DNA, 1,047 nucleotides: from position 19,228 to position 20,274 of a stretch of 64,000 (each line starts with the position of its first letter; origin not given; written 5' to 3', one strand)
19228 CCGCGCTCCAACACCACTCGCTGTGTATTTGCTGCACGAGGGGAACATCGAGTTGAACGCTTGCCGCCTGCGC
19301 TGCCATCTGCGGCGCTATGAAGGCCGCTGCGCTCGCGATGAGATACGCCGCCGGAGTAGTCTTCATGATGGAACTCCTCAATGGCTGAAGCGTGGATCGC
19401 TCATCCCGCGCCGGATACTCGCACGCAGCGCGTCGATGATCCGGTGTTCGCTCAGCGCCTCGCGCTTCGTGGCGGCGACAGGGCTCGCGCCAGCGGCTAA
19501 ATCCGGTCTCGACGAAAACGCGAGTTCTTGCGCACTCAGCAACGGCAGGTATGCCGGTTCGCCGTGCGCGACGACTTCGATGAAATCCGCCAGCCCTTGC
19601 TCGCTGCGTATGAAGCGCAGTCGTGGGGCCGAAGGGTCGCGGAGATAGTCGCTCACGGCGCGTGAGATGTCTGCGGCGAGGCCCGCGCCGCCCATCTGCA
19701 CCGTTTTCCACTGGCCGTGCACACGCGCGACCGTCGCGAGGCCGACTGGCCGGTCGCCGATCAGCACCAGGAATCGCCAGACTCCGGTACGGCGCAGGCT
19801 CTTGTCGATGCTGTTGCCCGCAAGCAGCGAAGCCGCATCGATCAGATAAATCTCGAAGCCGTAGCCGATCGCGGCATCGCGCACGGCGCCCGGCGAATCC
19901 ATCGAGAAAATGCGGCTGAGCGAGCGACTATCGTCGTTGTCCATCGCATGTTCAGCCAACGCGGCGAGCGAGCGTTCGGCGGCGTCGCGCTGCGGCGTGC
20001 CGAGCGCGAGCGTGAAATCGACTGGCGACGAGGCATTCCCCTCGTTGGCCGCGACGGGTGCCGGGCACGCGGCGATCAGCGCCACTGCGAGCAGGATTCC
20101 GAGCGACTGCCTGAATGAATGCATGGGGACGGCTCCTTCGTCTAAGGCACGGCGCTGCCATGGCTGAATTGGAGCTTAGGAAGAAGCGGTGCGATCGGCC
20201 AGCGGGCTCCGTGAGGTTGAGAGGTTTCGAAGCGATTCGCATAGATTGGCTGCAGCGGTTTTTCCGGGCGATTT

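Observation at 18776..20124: Possible split zymogen: separately secreted prodomain-like protein plus papain-like Cys protease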

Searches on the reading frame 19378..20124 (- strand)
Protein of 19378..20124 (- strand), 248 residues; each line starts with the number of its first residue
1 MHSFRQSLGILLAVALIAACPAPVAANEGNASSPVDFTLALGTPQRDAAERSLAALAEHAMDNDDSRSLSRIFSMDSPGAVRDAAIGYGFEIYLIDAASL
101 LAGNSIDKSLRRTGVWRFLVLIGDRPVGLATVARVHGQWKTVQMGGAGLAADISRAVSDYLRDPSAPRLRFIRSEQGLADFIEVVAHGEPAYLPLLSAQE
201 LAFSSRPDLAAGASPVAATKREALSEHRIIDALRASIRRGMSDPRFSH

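Call 4: search_protein_families(library=pfam, proteins=[window:19378-20124:-], max_evalue=1)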
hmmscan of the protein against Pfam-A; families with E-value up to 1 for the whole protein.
window:19378-20124:- (248 aa): 1 family
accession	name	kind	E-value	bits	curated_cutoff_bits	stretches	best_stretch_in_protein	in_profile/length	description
PF05013.17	FGase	-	0.071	13.7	28.9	1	142-201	45-103/219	N-formylglutamate amidohydrolase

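Call 5: search_protein_families(library=ncbifam, proteins=[window:19378-20124:-], max_evalue=1)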
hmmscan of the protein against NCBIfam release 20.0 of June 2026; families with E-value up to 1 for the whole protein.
window:19378-20124:- (248 aa): 0 families

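Call 7: search_solved_structures(query=window:19378-20124:-, max_evalue=10, show_alignments=2)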
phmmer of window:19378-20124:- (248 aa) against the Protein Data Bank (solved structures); distinct sequences matched with E-value up to 10: 1.
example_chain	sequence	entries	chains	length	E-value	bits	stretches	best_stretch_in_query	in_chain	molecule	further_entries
3qd5_A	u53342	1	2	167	0.95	12.6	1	120-161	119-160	putative ribose-5-phosphate isomerase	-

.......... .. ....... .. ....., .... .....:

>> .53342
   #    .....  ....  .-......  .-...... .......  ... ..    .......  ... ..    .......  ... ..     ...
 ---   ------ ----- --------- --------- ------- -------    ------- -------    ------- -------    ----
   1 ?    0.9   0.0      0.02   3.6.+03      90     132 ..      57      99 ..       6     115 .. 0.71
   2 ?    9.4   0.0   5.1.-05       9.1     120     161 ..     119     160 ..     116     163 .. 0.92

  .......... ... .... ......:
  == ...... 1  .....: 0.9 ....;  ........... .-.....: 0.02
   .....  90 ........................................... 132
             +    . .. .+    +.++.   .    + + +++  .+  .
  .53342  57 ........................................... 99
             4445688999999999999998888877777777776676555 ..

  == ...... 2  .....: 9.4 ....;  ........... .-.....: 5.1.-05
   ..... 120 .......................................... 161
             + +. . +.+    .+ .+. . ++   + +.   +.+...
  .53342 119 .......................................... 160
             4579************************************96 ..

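Call 8: find_homologous_proteins(query=window:19378-20124:-, max_evalue=0.001)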
Query window:19378-20124:- (248 aa): 11 proteins with E <= 0.001 among 8000 candidates.
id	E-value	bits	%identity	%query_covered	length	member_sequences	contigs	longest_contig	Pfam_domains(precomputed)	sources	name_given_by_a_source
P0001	1.7e-151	521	99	100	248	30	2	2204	-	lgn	-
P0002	1.4e-131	455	87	100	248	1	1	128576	-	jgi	jgi:hypothetical protein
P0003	1.5e-102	360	69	100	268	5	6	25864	-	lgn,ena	-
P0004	4.4e-101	356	69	100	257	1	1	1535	-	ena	-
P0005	7.7e-99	348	69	100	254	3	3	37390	-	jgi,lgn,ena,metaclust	metaclust:\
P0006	9.0e-98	345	67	99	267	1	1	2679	-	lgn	-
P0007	7.1e-96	339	67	100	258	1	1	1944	-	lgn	-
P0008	3.6e-95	336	68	90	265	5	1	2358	-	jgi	-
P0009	9.8e-95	335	68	100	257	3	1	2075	-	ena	-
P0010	2.2e-79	285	60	100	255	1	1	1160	-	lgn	-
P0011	6.9e-78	280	63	86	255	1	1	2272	-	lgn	-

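Call 21: search_protein_representatives(alignment_id=A1)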
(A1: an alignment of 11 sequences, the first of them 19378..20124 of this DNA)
Query: 11 sequences, 254 profile positions. Proteins with E-value up to 0.001 (for the whole library): 303; up to 1e-10: 117; up to 1e-30: 12. The best 150 are listed.
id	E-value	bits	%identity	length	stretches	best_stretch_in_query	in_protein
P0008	1.6e-133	460.3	-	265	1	1-254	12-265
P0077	7.2e-80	284.5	-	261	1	4-254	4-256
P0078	7.4e-70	251.7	-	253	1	5-254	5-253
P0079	5.6e-56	206.2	-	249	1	11-249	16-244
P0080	3.4e-53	197.1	-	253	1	12-254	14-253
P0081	1.2e-52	195.4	-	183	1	74-254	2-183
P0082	1.2e-51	192.1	-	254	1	23-254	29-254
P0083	9.4e-50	185.9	-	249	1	13-247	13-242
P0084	1.5e-49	185.2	-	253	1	8-254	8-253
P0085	4.0e-48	180.5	-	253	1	7-254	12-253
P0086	1.9e-45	171.7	-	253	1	3-254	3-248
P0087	1.3e-38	149.4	-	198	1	64-253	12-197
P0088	2.0e-27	112.7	-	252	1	12-219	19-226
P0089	5.8e-27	111.2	-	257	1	66-248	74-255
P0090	7.1e-27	110.9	-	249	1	11-251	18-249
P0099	6.6e-25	104.5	-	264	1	45-247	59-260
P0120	7.1e-21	91.2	-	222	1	83-187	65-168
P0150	2.2e-16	76.5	-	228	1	10-243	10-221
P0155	7.3e-16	74.8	-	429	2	68-186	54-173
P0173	1.8e-12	63.7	-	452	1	84-187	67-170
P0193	1.1e-10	57.8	-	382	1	73-185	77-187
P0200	2.5e-10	56.7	-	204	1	75-204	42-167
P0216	5.8e-09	52.2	-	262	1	74-185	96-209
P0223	2.3e-08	50.3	-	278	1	57-147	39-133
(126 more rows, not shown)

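Call 22: search_protein_families(library=pfam, proteins=[P0155, P0173, P0193, P0223, P0099, P0216, P0088, P0120, P0150, P0200], max_evalue=0.01)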
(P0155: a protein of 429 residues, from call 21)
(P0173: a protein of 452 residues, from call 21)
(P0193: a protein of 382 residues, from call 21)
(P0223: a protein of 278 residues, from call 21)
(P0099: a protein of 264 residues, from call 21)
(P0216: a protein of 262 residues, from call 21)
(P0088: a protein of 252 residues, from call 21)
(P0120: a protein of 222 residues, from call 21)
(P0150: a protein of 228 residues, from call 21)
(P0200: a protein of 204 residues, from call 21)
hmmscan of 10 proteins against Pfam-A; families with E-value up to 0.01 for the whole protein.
P0155 (429 aa): 0 families

P0173 (452 aa): 2 families
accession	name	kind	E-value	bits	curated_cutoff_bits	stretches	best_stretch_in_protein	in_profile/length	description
PF13529.12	Peptidase_C39_2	-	4.9e-05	24.4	24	1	259-423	2-143/143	Peptidase_C39 like family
PF12385.14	Peptidase_C70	-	0.0045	17.4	19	0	259-284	6-33/141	Papain-like cysteine protease AvrRpt2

P0193 (382 aa): 2 families
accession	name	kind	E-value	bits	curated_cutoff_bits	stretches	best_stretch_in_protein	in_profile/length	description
PF12385.14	Peptidase_C70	-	3.9e-14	53.2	19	1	220-357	4-127/141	Papain-like cysteine protease AvrRpt2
PF13529.12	Peptidase_C39_2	-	1.2e-10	42.5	24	1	221-354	1-143/143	Peptidase_C39 like family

P0223 (278 aa): 0 families

P0099 (264 aa): 0 families

P0216 (262 aa): 0 families

P0088 (252 aa): 0 families

P0120 (222 aa): 0 families

P0150 (228 aa): 0 families

P0200 (204 aa): 0 families

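Call 34: find_related_loci(query=A1, collection=genome_contigs, flank=4000)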
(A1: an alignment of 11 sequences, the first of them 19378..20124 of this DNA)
Query A1 (248 aa) in genome_contigs; peptide patterns used: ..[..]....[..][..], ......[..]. (x = any residue, [..] = any of these).
52 stretches matched a pattern; 3 encode a relative of the query (tblastn E <= 1e-3); 3 distinct loci.
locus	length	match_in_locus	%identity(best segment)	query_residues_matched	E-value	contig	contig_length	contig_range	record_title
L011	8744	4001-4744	92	1-248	8e-152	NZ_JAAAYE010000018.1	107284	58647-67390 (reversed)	Paraburkholderia sp. NMBU_R16 contig00018, whole genome shotgun sequence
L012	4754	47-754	71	20-248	2e-101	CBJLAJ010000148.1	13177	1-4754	MAG TPA_asm: uncultured Paraburkholderia sp. isolate SRR27822703_binner23_Refined_5 genome assembly, contig: ERZ27338705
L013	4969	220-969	43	7-248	5e-49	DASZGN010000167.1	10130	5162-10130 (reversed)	MAG TPA_asm: Trinickia sp. isolate SMAG_U6549 k141_317415, whole genome shotgun sequence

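Call 35: find_encoding_contigs(protein=P0193, flank=5000, max_places=3)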
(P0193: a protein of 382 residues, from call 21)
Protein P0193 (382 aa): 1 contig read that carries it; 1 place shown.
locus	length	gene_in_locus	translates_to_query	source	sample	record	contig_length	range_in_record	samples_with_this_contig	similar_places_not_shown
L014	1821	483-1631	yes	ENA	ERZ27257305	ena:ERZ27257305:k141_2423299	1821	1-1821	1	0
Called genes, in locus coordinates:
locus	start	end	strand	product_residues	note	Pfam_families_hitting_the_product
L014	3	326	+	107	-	?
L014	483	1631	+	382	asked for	PF12385:Peptidase_C70, PF13529:Peptidase_C39_2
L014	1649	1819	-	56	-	?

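Call 36: predict_structure(alignment_id=A2)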
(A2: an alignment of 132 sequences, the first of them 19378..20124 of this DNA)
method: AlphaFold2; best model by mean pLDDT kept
length: 248 residues; sequences in the alignment: 132
mean_pLDDT: 86.8   pTM: 0.79
mean pLDDT of the five models: 86.8, 85.9, 85.8, 85.4, 84.5
residues with pLDDT >= 90: 161; 70-90: 38; 50-70: 41; < 50: 8
segments of 3 or more residues with pLDDT < 50: 29-32
pLDDT, mean of each block of 10 residues (from residue 1): 58 64 54 58 94 96 91 92 95 98 98 97 97 98 97 93 86 97 94 95 81 66 94 96 83
secondary structure, 60 per line:
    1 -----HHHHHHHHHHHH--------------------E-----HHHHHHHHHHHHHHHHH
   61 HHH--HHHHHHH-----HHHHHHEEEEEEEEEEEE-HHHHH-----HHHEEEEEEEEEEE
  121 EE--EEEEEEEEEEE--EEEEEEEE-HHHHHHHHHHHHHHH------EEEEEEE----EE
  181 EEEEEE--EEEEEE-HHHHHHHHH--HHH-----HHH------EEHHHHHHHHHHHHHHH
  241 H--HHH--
elements in order: H6-17 H44-63 H66-72 H78-83 E84-95 H97-101 E110-122 E125-135 E138-145 H147-161 E168-174 E179-186 E189-194 H196-204 H226-241

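Call 38: fold_search(model_id=the predicted structure, library=pdb)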
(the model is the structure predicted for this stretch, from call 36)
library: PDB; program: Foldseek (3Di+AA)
matches with E <= 10: 615; with E <= 0.001: 0
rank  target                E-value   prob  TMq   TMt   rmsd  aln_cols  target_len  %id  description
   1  9y9z_35               1.8e-02  0.66  0.23  0.25   8.4       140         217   11  Cryo-EM structure of conoid fiber from Toxoplasma gondii (24-nm repeat) (released 2025-12-03)
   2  9y9z_49               1.9e-02  0.60  0.22  0.23   8.9       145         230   10  Cryo-EM structure of conoid fiber from Toxoplasma gondii (24-nm repeat) (released 2025-12-03)
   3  1x9y_A                1.2e-01  0.54  0.27  0.20  10.6       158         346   11  The prostaphopain B structure (released 2004-11-23)
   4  4gfc_A                1.7e-01  0.16  0.18  0.23   8.7       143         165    9  N-terminal coiled-coil dimer of C.elegans SAS-6, crystal form B (released 2013-06-19)
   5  6zzc_B000             2.5e-01  0.08  0.16  0.18  14.6       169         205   13  MB_CRS6-1 bound to CrSAS-6_6HR (released 2021-07-07)
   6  6bc1_C                3.0e-01  0.18  0.18  0.28  13.2       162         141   10  A Complex between PH Domain of p190RhoGEF and Activated Rac1 Bound to a GTP Analog (released 2017-12-13)
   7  6qp8_B                3.4e-01  0.13  0.16  0.08   9.8       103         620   12  Drosophila Semaphorin 2b (released 2019-08-21)
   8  3sc7_X                3.6e-01  0.14  0.19  0.12   9.9       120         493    9  First crystal structure of an endo-inulinase, from Aspergillus ficuum: structural analysis and comparison with other G (released 2012-06-27)
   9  4gex_B                3.8e-01  0.11  0.19  0.27  11.4       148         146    8  Structure of a stabilised ceSAS-6 dimer, second crystal form (released 2013-06-19)
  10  8dvm_A                4.3e-01  0.11  0.15  0.08   8.3       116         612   10  Crystal structure of LRP6 E3E4 in complex with disulfide constrained peptide E3.6 (released 2023-03-29)
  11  6zzc_A                4.5e-01  0.12  0.20  0.22  12.7       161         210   10  MB_CRS6-1 bound to CrSAS-6_6HR (released 2021-07-07)
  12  5e6s_E                4.8e-01  0.12  0.16  0.08   9.4       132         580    8  Structures of leukocyte integrin aLB2: The aI domain, the headpiece, and the pocket for the internal ligand (released 2016-03-02)
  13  7m3p_B                4.8e-01  0.09  0.14  0.19  10.1        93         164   13  Xrcc4-Spc110p(164-207) fusion (released 2021-05-12)
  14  3oan                  5.4e-01  0.13  0.19  0.34  14.7       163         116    8  Crystal structure of the Ran Binding Domain From The Nuclear Complex Component Nup2 From Ashbya Gossypii (released 2010-08-18)
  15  8dte                  5.4e-01  0.12  0.18  0.24  15.4       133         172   16  Crystal Structure of a toluene tolerance periplasmic transport protein from Neisseria gonorrhoeae (released 2022-08-10)
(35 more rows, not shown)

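Call 39: search_solved_structures(query=A2, max_evalue=10, show_alignments=3)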
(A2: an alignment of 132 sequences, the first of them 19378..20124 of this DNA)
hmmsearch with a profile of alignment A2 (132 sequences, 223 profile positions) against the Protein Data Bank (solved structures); distinct sequences matched with E-value up to 10: 1.
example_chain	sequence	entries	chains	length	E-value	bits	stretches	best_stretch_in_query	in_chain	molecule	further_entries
7usw_C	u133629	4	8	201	2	10.8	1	56-99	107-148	CALMyrin (Calcium and Integrin Binding protein) homolog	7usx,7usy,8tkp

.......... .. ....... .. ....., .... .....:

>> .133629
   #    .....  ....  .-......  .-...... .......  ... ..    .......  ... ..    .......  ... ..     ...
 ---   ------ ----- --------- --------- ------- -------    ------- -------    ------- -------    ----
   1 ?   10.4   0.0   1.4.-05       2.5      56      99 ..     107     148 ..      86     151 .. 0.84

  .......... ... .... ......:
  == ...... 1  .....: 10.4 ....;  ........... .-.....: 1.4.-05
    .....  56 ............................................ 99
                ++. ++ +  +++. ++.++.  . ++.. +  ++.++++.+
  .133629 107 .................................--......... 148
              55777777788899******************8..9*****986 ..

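Call 43: find_homologous_proteins(query=P0193, max_evalue=0.001)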
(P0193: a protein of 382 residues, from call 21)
Query P0193 (382 aa): 1 proteins with E <= 0.001 among 8000 candidates.
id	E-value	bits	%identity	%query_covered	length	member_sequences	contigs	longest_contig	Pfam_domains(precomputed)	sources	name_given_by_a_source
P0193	1.7e-262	888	100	100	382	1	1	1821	PF12385.15,PF13529.14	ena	-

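Call 44: fold_search(model_id=the predicted structure, library=viral)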
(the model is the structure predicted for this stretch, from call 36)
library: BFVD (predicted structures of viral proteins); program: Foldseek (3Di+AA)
matches with E <= 10: 500; with E <= 0.001: 0
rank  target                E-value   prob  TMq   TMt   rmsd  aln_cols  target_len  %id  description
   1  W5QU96                1.1e-01  0.21  0.18  0.26  14.6       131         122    8  Uncharacterized protein [Bacillus phage BPS10C]
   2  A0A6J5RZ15            1.3e-01  0.12  0.16  0.05  22.0       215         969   13  Uncharacterized protein [uncultured Caudovirales phage]
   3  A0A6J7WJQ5            1.5e-01  0.21  0.13  0.13   8.6        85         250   15  CHAP domain containing protein [uncultured Caudovirales phage]
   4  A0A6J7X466            2.2e-01  0.21  0.18  0.06   9.9       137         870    9  Uncharacterized protein [uncultured Caudovirales phage]
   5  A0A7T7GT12            2.8e-01  0.13  0.15  0.09   8.7       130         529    8  (no name in the UniProt tables at hand)
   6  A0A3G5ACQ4            2.8e-01  0.13  0.15  0.07   7.7        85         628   13  Glycosyl hydrolase family 32 N-terminal domain-containing protein [Satyrvirus sp.]
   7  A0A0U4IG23            2.8e-01  0.04  0.13  0.10  18.5       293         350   10  (no name in the UniProt tables at hand)
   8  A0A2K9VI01            2.9e-01  0.06  0.11  0.10  16.5       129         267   12  Uncharacterized protein [Pseudomonas phage Littlefix]
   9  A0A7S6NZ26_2          3.1e-01  0.20  0.16  0.04   6.6        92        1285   14  (no name in the UniProt tables at hand)
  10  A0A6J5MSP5            3.1e-01  0.04  0.11  0.12  15.9       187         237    8  Uncharacterized protein [uncultured Caudovirales phage]
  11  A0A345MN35            3.3e-01  0.12  0.16  0.11  11.2       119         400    5  (no name in the UniProt tables at hand)
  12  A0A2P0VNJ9            3.3e-01  0.10  0.15  0.04   9.2       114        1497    8  Fibronectin type III domain-containing protein [Tetraselmis virus 1]
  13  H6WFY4                3.3e-01  0.03  0.10  0.08  19.4       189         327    7  Gp5/Type VI secretion system Vgr protein OB-fold domain-containing protein [Cyanophage S-TIM5]
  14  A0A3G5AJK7            3.5e-01  0.30  0.19  0.17   6.4        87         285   11  Uncharacterized protein [Solivirus sp.]
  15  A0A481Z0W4            4.2e-01  0.14  0.16  0.06   8.4       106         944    8  Collagen triple helix repeat containing protein [Mimivirus LCMiAC01]
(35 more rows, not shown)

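Call 68: predict_structure(alignment_id=A6)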
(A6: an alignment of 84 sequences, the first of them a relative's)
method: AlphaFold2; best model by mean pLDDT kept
length: 382 residues; sequences in the alignment: 84
mean_pLDDT: 78.5   pTM: 0.57
mean pLDDT of the five models: 78.5, 77.9, 77.6, 77.1, 76.0
residues with pLDDT >= 90: 173; 70-90: 105; 50-70: 41; < 50: 63
segments of 3 or more residues with pLDDT < 50: 1-3, 9-14, 16-30, 201-231
pLDDT, mean of each block of 10 residues (from residue 1): 47 45 43 50 91 95 84 85 95 93 57 84 97 94 91 92 91 86 92 86 37 35 33 82 85 82 64 66 86 90 94 91 89 92 92 80 92 94 90
secondary structure, 60 per line:
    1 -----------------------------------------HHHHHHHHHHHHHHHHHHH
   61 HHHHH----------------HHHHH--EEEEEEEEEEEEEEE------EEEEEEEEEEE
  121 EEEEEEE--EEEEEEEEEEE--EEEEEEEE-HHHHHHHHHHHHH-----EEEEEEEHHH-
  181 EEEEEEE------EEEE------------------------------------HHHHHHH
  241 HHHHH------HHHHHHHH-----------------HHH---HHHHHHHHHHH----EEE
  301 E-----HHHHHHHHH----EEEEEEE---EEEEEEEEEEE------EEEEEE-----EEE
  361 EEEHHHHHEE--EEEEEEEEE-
elements in order: H42-65 H82-86 E89-103 E110-127 E130-140 E143-150 H152-164 E170-176 E181-187 E194-197 H234-245 H252-259 H283-293 E298-301 H307-315 E320-326 E330-340 E347-352 E358-363 H364-368 E373-381

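Call 70: fold_search(model_id=the predicted structure, library=pdb)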
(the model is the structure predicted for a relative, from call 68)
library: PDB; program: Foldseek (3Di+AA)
matches with E <= 10: 446; with E <= 0.001: 5
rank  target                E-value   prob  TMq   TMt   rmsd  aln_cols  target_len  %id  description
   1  1x9y_A                1.0e-07  1.00  0.30  0.32  13.3       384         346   10  The prostaphopain B structure (released 2004-11-23)
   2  1pxv_A                5.7e-05  1.00  0.31  0.60   3.7       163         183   15  The staphostatin-staphopain complex: a forward binding inhibitor in complex with its target cysteine protease (released 2003-10-21)
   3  1cv8                  6.8e-05  1.00  0.31  0.63   3.6       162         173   12  STAPHOPAIN, CYSTEINE PROTEINASE FROM STAPHYLOCOCCUS AUREUS V8 (released 1998-10-14)
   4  1y4h_A                1.2e-04  1.00  0.31  0.63   3.8       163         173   14  Wild type staphopain-staphostatin complex (released 2005-01-18)
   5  8oig_A                1.6e-04  1.00  0.31  0.62   4.0       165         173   16  Crystal Structure of Staphopain C from Staphylococcus aureus (released 2023-06-21)
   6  1df0_A                3.6e-03  1.00  0.19  0.12   3.6       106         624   17  Crystal structure of M-Calpain (released 2000-06-21)
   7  8brf_BBB              7.7e-03  1.00  0.25  0.59   5.9       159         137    9  YopQ apo from Yersinia enterocolitica (released 2023-12-13)
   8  9f5t_A                1.6e-02  0.99  0.25  0.41   6.2       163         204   14  Ubiquitin C-terminal clippase BpJOS (released 2025-04-23)
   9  9f5t_C                1.8e-02  0.99  0.25  0.41   6.1       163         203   15  Ubiquitin C-terminal clippase BpJOS (released 2025-04-23)
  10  8brf_AAA              2.2e-02  1.00  0.25  0.57   5.3       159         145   10  YopQ apo from Yersinia enterocolitica (released 2023-12-13)
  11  2aim                  1.1e-01  0.90  0.24  0.39   6.4       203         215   14  CRUZAIN INHIBITED WITH BENZOYL-ARGININE-ALANINE-FLUOROMETHYLKETONE (released 1997-10-22)
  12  4yyv                  1.4e-01  0.69  0.22  0.35  10.2       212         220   17  Ficin isoform C crystal form II (released 2016-04-13)
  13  4geu_C                1.6e-01  0.28  0.15  0.31   9.3       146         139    7  Structure of a stabilised ceSAS-6 dimer (released 2013-06-19)
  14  4geu_A                1.8e-01  0.23  0.15  0.31   9.4       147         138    5  Structure of a stabilised ceSAS-6 dimer (released 2013-06-19)
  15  4gfc_A                2.1e-01  0.23  0.15  0.26   9.6       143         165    9  N-terminal coiled-coil dimer of C.elegans SAS-6, crystal form B (released 2013-06-19)
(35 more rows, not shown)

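Call 77: find_encoding_contigs(protein=P0155, flank=4000, max_places=2)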
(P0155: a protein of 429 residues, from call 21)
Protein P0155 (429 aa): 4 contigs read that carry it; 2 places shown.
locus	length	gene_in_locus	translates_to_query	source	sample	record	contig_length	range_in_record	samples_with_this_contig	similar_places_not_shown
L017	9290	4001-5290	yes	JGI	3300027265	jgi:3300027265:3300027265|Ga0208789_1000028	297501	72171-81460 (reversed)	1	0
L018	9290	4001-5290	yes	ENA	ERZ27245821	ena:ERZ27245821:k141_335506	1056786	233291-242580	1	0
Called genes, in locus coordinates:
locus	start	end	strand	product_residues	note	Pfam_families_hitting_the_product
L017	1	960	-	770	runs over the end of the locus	PF02743:dCache_1, PF00672:HAMP (weak), PF08448:PAS_4, PF13426:PAS_9 (weak), PF00512:HisKA, PF02518:HATPase_c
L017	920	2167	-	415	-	PF01590:GAF, PF13492:GAF_3 (weak), PF13487:HD_5, PF01966:HD, PF13487:HD_5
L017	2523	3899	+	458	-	PF00079:Serpin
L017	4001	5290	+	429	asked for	-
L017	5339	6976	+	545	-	PF13529:Peptidase_C39_2, PF18998:Flg_new_2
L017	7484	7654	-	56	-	-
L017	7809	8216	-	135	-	PF01850:PIN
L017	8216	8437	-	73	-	PF04014:MazE_antitoxin, PF15937:PrlF_antitoxin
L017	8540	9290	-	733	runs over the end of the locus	PF01590:GAF, PF13185:GAF_2, PF13492:GAF_3, PF08447:PAS_3 (faint), PF00989:PAS (weak), PF13188:PAS_8, PF13426:PAS_9, PF00211:Guanylate_cyc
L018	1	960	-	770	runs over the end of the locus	PF02743:dCache_1, PF00672:HAMP (weak), PF08448:PAS_4, PF13426:PAS_9 (weak), PF00512:HisKA, PF02518:HATPase_c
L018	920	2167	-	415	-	PF01590:GAF, PF13492:GAF_3 (weak), PF13487:HD_5, PF01966:HD, PF13487:HD_5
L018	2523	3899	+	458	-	PF00079:Serpin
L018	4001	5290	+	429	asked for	-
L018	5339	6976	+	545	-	PF13529:Peptidase_C39_2, PF18998:Flg_new_2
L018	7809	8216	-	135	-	PF01850:PIN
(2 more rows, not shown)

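Call 78: find_encoding_contigs(protein=P0173, flank=4000, max_places=2)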
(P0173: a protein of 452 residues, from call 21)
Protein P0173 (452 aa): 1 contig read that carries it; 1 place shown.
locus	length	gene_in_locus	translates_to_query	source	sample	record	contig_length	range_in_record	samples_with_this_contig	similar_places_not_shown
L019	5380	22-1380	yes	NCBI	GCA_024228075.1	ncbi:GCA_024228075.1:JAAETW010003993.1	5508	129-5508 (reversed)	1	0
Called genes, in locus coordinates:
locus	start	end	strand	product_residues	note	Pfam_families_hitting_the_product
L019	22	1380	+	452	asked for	PF13529:Peptidase_C39_2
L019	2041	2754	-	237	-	PF04326:SLFN_AlbA_2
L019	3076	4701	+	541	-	-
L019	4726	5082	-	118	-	PF20408:Abhydrolase_11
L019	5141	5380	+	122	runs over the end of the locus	?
